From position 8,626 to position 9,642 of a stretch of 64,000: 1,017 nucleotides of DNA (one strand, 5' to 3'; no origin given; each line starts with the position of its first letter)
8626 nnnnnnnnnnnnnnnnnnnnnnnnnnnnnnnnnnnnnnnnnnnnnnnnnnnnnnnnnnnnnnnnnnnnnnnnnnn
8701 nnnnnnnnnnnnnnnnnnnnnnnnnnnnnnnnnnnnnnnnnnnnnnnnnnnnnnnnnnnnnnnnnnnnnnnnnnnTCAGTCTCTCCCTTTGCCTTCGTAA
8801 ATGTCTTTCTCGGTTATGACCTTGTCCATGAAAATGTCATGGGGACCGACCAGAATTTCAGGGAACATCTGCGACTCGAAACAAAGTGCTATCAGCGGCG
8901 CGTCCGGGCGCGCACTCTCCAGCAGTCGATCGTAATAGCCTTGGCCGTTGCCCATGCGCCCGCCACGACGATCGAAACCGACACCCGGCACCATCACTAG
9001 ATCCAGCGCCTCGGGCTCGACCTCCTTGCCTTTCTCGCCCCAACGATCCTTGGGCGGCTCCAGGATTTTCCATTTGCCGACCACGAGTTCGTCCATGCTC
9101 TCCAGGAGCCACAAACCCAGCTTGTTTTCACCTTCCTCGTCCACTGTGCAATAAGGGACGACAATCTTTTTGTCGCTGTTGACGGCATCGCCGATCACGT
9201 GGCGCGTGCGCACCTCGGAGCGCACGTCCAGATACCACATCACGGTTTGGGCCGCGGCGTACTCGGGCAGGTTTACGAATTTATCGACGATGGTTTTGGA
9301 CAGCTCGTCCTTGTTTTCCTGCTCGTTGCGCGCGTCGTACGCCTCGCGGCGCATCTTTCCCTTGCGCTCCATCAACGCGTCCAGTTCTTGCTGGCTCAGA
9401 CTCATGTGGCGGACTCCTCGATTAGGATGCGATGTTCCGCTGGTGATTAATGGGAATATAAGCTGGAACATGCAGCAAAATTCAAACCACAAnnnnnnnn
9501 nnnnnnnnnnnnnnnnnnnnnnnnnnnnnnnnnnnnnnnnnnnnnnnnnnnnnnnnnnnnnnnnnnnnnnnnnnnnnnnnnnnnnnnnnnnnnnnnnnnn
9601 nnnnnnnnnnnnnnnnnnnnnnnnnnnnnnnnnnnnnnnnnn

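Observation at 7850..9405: Ftr-family formyltransferase and 5-formyl-THF cyclo-ligase embedded at the head of a serine-cycle operon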

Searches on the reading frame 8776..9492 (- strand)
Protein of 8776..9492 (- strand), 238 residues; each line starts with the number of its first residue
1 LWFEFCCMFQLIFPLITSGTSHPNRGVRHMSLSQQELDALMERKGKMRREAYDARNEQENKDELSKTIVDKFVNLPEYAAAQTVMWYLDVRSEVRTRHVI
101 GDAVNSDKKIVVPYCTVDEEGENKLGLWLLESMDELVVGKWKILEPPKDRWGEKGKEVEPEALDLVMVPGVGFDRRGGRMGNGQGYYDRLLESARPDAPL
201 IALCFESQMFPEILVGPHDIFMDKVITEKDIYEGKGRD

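Call 3: search_protein_families(library=pfam, proteins=[window:8776-9492:-])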
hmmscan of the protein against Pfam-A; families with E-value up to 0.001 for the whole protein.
window:8776-9492:- (238 aa): 1 family
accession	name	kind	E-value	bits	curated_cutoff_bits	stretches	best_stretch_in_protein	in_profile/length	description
PF01812.26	5-FTHF_cyc-lig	-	1.5e-38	133.1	27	1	44-228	1-186/186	5-formyltetrahydrofolate cyclo-ligase family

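Call 4: search_protein_families(library=ncbifam, proteins=[window:8776-9492:-])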
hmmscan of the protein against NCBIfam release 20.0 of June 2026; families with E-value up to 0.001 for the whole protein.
window:8776-9492:- (238 aa): 2 families
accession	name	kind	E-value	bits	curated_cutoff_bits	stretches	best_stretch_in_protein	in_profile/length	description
TIGR02727.1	MTHFS_bact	equivalog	1.4e-38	132.6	84.9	1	44-228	1-182/182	5-formyltetrahydrofolate cyclo-ligase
NF007661.0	PRK10333.1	equivalog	1.4e-12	47.8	343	1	32-233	9-197/198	5-formyltetrahydrofolate cyclo-ligase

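Call 23: search_solved_structures(query=window:8776-9405:-, show_alignments=3, max_evalue=0.01)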
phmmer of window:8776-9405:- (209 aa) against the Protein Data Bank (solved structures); distinct sequences matched with E-value up to 0.01: 6.
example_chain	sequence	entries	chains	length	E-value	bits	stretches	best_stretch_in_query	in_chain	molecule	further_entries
1ydm_A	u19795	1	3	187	9.4e-22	80.9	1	15-202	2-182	Hypothetical protein yqgN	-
1sou_A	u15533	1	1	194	2.4e-19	73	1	28-203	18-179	5,10-methenyltetrahydrofolate synthetase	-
2jcb_A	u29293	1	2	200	1.5e-18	70.4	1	12-202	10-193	5-FORMYLTETRAHYDROFOLATE CYCLO-LIGASE FAMILY PROTEIN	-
3hxt_A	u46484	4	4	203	3.2e-16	62.8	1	28-199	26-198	5-formyltetrahydrofolate cyclo-ligase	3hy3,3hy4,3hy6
1wkc_A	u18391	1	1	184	2e-12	50.4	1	129-202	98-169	HB8 TT1367 protein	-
1sbq_A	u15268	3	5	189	1.1e-07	34.9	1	128-199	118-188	5,10-Methenyltetrahydrofolate synthetase homolog | 5,10-Methenyltetrahydrofolate Synthetase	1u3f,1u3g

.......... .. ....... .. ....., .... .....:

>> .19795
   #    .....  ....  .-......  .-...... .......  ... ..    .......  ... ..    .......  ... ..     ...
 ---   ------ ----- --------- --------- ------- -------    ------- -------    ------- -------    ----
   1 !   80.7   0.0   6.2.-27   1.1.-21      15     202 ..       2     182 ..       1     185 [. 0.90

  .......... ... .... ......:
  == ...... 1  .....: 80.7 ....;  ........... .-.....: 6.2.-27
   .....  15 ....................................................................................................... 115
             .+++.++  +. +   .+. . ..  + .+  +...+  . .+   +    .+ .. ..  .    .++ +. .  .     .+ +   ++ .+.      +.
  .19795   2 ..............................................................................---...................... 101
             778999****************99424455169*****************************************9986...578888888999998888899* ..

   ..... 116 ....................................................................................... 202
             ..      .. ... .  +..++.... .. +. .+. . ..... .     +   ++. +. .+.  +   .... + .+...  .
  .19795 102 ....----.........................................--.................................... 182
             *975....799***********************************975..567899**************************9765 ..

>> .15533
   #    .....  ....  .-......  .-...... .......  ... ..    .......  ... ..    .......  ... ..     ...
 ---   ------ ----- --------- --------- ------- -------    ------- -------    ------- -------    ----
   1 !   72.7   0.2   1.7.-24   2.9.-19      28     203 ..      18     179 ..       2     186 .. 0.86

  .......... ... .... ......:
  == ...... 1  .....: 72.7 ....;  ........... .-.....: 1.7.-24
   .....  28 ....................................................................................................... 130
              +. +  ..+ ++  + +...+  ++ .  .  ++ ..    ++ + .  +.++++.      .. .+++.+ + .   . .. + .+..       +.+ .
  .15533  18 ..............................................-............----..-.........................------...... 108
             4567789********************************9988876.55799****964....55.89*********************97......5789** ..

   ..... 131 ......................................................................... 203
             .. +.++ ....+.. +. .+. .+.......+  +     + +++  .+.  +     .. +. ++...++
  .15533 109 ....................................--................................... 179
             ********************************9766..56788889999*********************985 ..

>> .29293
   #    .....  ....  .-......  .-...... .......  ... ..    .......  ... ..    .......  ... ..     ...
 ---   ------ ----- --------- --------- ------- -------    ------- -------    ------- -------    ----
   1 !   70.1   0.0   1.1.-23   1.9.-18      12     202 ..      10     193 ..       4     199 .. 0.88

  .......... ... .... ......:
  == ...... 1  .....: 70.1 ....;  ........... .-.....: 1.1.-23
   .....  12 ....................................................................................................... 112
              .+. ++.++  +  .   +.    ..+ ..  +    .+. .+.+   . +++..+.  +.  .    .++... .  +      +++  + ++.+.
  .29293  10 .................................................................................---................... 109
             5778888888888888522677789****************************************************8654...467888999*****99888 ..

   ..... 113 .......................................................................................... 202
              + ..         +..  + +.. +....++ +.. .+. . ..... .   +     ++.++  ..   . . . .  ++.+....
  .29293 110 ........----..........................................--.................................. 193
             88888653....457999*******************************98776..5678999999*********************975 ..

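Call 45: find_homologous_proteins(query=window:8776-9405:-)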
Query window:8776-9405:- (209 aa): 4381 proteins with E <= 0.001 among 4544 candidates; the best 120 are listed.
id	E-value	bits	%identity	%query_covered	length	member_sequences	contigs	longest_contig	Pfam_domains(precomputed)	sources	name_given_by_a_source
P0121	1.6e-136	471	100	100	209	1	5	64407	PF01812.27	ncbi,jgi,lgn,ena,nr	ncbi:MAG: 5-formyltetrahydrofolate cyclo-ligase [Gammaproteobacteria bacterium]|nr:5-formyltetrahydr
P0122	6.2e-131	452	96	100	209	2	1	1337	PF01812.27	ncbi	-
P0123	1.9e-128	444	94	100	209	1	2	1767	PF01812.27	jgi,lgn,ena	-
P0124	7.7e-126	436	91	100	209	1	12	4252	PF01812.27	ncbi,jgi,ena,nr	ncbi:MAG TPA: 5-formyltetrahydrofolate cyclo-ligase [Gammaproteobacteria bacterium]|jgi:5-formyltetr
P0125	7.9e-126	436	91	100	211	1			PF01812.27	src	-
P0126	1.1e-125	435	91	100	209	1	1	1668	PF01812.27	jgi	jgi:5-formyltetrahydrofolate cyclo-ligase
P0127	2.1e-125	434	91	100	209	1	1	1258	PF01812.27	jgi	jgi:5-formyltetrahydrofolate cyclo-ligase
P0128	2.8e-125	434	91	100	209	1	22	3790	PF01812.27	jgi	jgi:5-formyltetrahydrofolate cyclo-ligase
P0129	4.0e-125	433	90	100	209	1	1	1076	PF01812.27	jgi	jgi:5-formyltetrahydrofolate cyclo-ligase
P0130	5.7e-125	433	92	100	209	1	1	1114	PF01812.27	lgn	-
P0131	6.9e-125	433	91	100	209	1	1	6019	PF01812.27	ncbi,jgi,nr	ncbi:MAG TPA: 5-formyltetrahydrofolate cyclo-ligase [Gammaproteobacteria bacterium]|nr:5-formyltetra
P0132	1.3e-124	432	90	100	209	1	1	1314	PF01812.27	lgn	-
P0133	2.9e-124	431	90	100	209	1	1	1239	PF01812.27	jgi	jgi:5-formyltetrahydrofolate cyclo-ligase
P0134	3.8e-124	430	90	100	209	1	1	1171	PF01812.27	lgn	-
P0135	1.2e-123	429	89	100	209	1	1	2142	PF01812.27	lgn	-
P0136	1.3e-122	425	89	100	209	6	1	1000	PF01812.27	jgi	jgi:5-formyltetrahydrofolate cyclo-ligase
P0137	1.7e-122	425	89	100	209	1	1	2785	PF01812.27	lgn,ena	-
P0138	2.9e-122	424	89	100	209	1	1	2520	PF01812.27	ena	-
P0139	4.7e-122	423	88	100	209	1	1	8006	PF01812.27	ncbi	-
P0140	5.2e-120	417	87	100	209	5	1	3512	PF01812.27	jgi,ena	jgi:5-formyltetrahydrofolate cyclo-ligase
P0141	6.3e-120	416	88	100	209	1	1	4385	PF01812.27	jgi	jgi:5-formyltetrahydrofolate cyclo-ligase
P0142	7.3e-120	416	87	100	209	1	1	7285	PF01812.27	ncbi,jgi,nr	ncbi:MAG: 5-formyltetrahydrofolate cyclo-ligase [Pseudomonadota bacterium]|jgi:5-formyltetrahydrofol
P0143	9.7e-120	416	88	100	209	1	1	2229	PF01812.27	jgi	jgi:5-formyltetrahydrofolate cyclo-ligase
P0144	9.8e-120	416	87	100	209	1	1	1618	PF01812.27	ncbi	-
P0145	2.9e-119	414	87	100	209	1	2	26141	PF01812.27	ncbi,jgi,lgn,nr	ncbi:MAG TPA: 5-formyltetrahydrofolate cyclo-ligase [Gammaproteobacteria bacterium]|jgi:5-formyltetr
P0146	2.8e-118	411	87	100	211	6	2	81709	PF01812.27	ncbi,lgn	ncbi:MAG: 5-formyltetrahydrofolate cyclo-ligase [Gammaproteobacteria bacterium]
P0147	1.0e-116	406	88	96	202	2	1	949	PF01812.27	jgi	jgi:5-formyltetrahydrofolate cyclo-ligase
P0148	1.1e-113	396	83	100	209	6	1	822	PF01812.27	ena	-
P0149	5.7e-112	390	83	99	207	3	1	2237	PF01812.27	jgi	jgi:5-formyltetrahydrofolate cyclo-ligase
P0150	5.8e-107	374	78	99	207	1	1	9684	PF01812.27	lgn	-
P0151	6.7e-107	374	79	99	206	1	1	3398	PF01812.27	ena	-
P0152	1.1e-105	370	76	99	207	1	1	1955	PF01812.27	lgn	-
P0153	2.2e-105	369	76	99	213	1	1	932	PF01812.27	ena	-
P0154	3.1e-105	368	76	99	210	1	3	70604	PF01812.27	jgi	jgi:5,10-methenyltetrahydrofolate synthetase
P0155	2.3e-104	366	75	99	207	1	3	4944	PF01812.27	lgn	-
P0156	2.4e-104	366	78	99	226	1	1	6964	PF01812.27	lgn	-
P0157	4.6e-104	365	79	94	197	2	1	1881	PF01812.27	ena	-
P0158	6.6e-104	364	74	99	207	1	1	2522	PF01812.27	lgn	-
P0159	1.9e-103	363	76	99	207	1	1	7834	PF01812.27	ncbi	-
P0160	1.7e-102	359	74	99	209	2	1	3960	PF01812.27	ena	-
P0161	4.3e-102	358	74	99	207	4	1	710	PF01812.27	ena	-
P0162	4.6e-102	358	74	99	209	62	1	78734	PF01812.27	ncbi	-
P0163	5.9e-102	358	76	99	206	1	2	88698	PF01812.27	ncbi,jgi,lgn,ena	-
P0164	1.6e-101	356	75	100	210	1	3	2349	PF01812.27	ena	-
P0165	2.0e-101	356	75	100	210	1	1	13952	PF01812.27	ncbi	-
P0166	2.2e-101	356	74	99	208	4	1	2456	PF01812.27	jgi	jgi:5-formyltetrahydrofolate cyclo-ligase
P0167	3.1e-101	355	73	99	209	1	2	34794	PF01812.27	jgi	jgi:5-formyltetrahydrofolate cyclo-ligase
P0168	6.3e-101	354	73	100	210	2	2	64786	PF01812.27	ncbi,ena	-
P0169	9.7e-101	354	75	99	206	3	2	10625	PF01812.27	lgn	-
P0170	1.0e-100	354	75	98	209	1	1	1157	PF01812.27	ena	-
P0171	1.2e-100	353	73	99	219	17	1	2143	PF01812.27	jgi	jgi:5-formyltetrahydrofolate cyclo-ligase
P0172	1.7e-100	353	75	100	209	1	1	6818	PF01812.27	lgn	-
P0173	2.9e-100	352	75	99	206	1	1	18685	PF01812.27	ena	-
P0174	4.2e-100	352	74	99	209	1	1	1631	PF01812.27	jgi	-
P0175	5.6e-100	351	72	99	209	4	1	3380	PF01812.27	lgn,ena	-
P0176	8.2e-100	351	75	99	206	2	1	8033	PF01812.27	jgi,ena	-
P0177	8.7e-100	351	73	99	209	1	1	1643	PF01812.27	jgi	jgi:5-formyltetrahydrofolate cyclo-ligase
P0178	1.0e-99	350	72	99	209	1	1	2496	PF01812.27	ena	-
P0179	1.2e-99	350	75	99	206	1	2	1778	PF01812.27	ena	-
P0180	1.3e-99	350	73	99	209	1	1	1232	PF01812.27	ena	-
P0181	1.9e-99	349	73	100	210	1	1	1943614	PF01812.27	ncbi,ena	-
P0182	2.9e-99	349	72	99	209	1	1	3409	PF01812.27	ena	-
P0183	2.9e-99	349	73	100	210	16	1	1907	PF01812.27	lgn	-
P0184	3.3e-99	349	72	100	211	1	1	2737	PF01812.27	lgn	-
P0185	3.3e-99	349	73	99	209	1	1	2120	PF01812.27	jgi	jgi:5-formyltetrahydrofolate cyclo-ligase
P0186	3.8e-99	349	72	99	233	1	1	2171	PF01812.27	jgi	jgi:5-formyltetrahydrofolate cyclo-ligase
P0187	4.8e-99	348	72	99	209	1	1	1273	PF01812.27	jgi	jgi:5-formyltetrahydrofolate cyclo-ligase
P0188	6.1e-99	348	73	99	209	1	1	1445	PF01812.27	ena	-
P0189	6.1e-99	348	72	99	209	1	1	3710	PF01812.27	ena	-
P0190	6.3e-99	348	72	99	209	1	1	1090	PF01812.27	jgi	jgi:5-formyltetrahydrofolate cyclo-ligase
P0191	6.3e-99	348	72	100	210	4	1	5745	PF01812.27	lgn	-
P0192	6.4e-99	348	72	99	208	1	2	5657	PF01812.27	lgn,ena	-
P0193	6.6e-99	348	71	100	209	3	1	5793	PF01812.27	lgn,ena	-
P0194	6.9e-99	348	73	99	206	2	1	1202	PF01812.27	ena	-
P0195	1.1e-98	347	72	99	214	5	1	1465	PF01812.27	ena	-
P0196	1.2e-98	347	73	99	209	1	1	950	PF01812.27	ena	-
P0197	1.2e-98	347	71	99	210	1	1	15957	PF01812.27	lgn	-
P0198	1.5e-98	347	72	98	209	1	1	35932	PF01812.27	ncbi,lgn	-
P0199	1.6e-98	346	76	95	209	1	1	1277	PF01812.27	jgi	-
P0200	1.8e-98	346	72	100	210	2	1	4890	PF01812.27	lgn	-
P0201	1.9e-98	346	72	99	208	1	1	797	PF01812.27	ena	-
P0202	2.2e-98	346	71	100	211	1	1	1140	PF01812.27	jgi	-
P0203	2.6e-98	346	70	99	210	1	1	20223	PF01812.27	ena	-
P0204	2.7e-98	346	73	99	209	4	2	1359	PF01812.27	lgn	-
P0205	3.6e-98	345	71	99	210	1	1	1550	PF01812.27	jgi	jgi:5-formyltetrahydrofolate cyclo-ligase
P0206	3.7e-98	345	70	100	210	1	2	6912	PF01812.27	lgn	-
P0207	3.9e-98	345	70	100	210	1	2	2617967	PF01812.27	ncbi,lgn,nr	ncbi:MAG: 5-formyltetrahydrofolate cyclo-ligase [Gammaproteobacteria bacterium]|nr:MAG: 5-formyltetr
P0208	4.7e-98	345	72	99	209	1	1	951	PF01812.27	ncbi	-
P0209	6.1e-98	345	72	100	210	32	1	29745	PF01812.27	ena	-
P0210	7.2e-98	344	73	99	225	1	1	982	PF01812.27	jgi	-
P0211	7.5e-98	344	70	100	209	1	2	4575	PF01812.27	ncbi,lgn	-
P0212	7.9e-98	344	70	100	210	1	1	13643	PF01812.27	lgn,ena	-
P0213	8.5e-98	344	76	93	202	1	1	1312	PF01812.27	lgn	-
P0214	1.1e-97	344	74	96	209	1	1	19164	PF01812.27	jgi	jgi:5-formyltetrahydrofolate cyclo-ligase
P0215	1.2e-97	344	71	100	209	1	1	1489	PF01812.27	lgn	-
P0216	1.3e-97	344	71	99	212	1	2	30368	PF01812.27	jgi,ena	jgi:5-formyltetrahydrofolate cyclo-ligase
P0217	1.3e-97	343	72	99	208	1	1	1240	PF01812.27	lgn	-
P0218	1.7e-97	343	71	100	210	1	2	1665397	PF01812.27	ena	-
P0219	1.8e-97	343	70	100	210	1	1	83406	PF01812.27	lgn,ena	-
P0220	1.9e-97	343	72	99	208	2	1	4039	PF01812.27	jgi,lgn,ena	-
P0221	2.0e-97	343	70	100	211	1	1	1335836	PF01812.27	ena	-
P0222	2.1e-97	343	73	96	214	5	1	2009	PF01812.27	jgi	jgi:5-formyltetrahydrofolate cyclo-ligase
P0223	2.1e-97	343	73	96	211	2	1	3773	PF01812.27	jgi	jgi:5-formyltetrahydrofolate cyclo-ligase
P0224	2.7e-97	342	73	95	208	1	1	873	PF01812.27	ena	-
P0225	3.3e-97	342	71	99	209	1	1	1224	PF01812.27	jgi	jgi:5-formyltetrahydrofolate cyclo-ligase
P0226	3.6e-97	342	71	99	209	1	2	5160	PF01812.27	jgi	jgi:5-formyltetrahydrofolate cyclo-ligase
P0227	4.6e-97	342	70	99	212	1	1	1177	PF01812.27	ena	-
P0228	6.4e-97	341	71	99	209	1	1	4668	PF01812.27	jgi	jgi:5-formyltetrahydrofolate cyclo-ligase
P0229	6.4e-97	341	71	99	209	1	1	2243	PF01812.27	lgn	-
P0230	6.5e-97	341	73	96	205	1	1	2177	PF01812.27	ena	-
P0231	6.8e-97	341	74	96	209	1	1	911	PF01812.27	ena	-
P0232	6.8e-97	341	70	100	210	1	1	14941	PF01812.27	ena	-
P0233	7.4e-97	341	71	100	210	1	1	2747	PF01812.27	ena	-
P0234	7.7e-97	341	69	95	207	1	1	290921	PF01812.27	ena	-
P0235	8.2e-97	341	73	96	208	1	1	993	PF01812.27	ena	-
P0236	9.1e-97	341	72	96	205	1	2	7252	PF01812.27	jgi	jgi:5-formyltetrahydrofolate cyclo-ligase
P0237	9.2e-97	341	73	96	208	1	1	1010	PF01812.27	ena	-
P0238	9.2e-97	341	72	99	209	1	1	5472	PF01812.27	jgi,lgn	jgi:5-formyltetrahydrofolate cyclo-ligase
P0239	9.5e-97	341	70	100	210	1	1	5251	PF01812.27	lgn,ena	-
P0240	9.8e-97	341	70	100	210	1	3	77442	PF01812.27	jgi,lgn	jgi:5-formyltetrahydrofolate cyclo-ligase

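Call 60: search_dna_similar(query=window:8776-9405:-, collection=plasmids, mode=protein, max_rows=60, max_evalue=0.001)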
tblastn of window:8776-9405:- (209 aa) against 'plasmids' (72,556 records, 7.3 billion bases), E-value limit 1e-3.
Records with a match: 128; places in all: 129; records where one place covers at least 80% of the query: 36.
Best place of each record, by identity: <60% 128.
By first word of the organism name: Leuconostoc 28; Rhizobium 19; Sulfitobacter 10; Aminobacter 9; Sinorhizobium 5; Escherichia 3; Pasteurella 3; Mesorhizobium 3; Bacteroides 2; Methylobacterium 2; and 37 more.
By predicted mobility (MOB-suite, as given by PLSDB): non-mobilizable 82; mobilizable 41; conjugative 5.
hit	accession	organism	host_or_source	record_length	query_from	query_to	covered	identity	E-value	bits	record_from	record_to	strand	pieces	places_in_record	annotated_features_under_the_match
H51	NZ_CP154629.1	Acetoanaerobium noterae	cell culture,Sludge of a digestion ...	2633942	7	199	92%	39.3%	2e-20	96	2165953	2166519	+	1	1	none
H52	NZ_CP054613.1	Paenibacillus cellulosilyticus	cell culture,soil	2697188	5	203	95%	34.5%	5e-18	89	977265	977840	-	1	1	none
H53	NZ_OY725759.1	Parabacteroides distasonis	-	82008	34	203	81%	38.2%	2e-21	99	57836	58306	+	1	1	5-formyltetrahydrofolate cyclo-ligase | S41 family peptidase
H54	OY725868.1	Subdoligranulum variabile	-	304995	10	206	94%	32.3%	3e-16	84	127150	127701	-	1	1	record has no annotation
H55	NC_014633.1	Ilyobacter polytropus DSM 2926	marine mud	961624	9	203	93%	32.5%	3e-24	106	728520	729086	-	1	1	5-formyltetrahydrofolate cyclo-ligase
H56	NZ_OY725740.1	Monoglobus pectinilyticus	-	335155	36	205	81%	36.0%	6e-23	102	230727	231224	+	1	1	5-formyltetrahydrofolate cyclo-ligase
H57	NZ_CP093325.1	Bacillus sp. N5-665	whole organism,peat soil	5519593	10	200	91%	31.6%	1e-11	70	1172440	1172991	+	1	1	none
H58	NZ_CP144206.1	Sinorhizobium chiapasense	mixed culture,rhizosphere soil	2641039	1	200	96%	29.7%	2e-4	49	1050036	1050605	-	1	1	none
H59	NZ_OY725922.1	Bacteroides finegoldii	-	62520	12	198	89%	31.7%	1e-18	91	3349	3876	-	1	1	5-formyltetrahydrofolate cyclo-ligase | S41 family peptidase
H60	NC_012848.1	Rhizobium leguminosarum bv. trifolii WSM1325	-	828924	5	207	97%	28.8%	1e-8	61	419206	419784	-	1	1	5-formyltetrahydrofolate cyclo-ligase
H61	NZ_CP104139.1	Rhizobium sp. WSM1274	Vicia sp.,cell culture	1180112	13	207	93%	29.2%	2e-8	61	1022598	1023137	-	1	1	record has no annotation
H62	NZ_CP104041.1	Rhizobium sp. WSM4643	Pisum sativum,Cell culture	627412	13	207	93%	29.2%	3e-8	60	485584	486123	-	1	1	5-formyltetrahydrofolate cyclo-ligase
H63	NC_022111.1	Prevotella sp. oral taxon 299 str. F0039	Homo sapiens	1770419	14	197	88%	30.9%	1e-16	85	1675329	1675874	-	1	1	none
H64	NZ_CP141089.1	Escherichia coli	Homo sapiens,Infected Human Urine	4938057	1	209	100%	27.0%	2e-9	64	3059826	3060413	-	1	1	none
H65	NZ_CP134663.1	Escherichia coli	Larus michahellis,bacteria,cloaca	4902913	1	209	100%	27.0%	3e-9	63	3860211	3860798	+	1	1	none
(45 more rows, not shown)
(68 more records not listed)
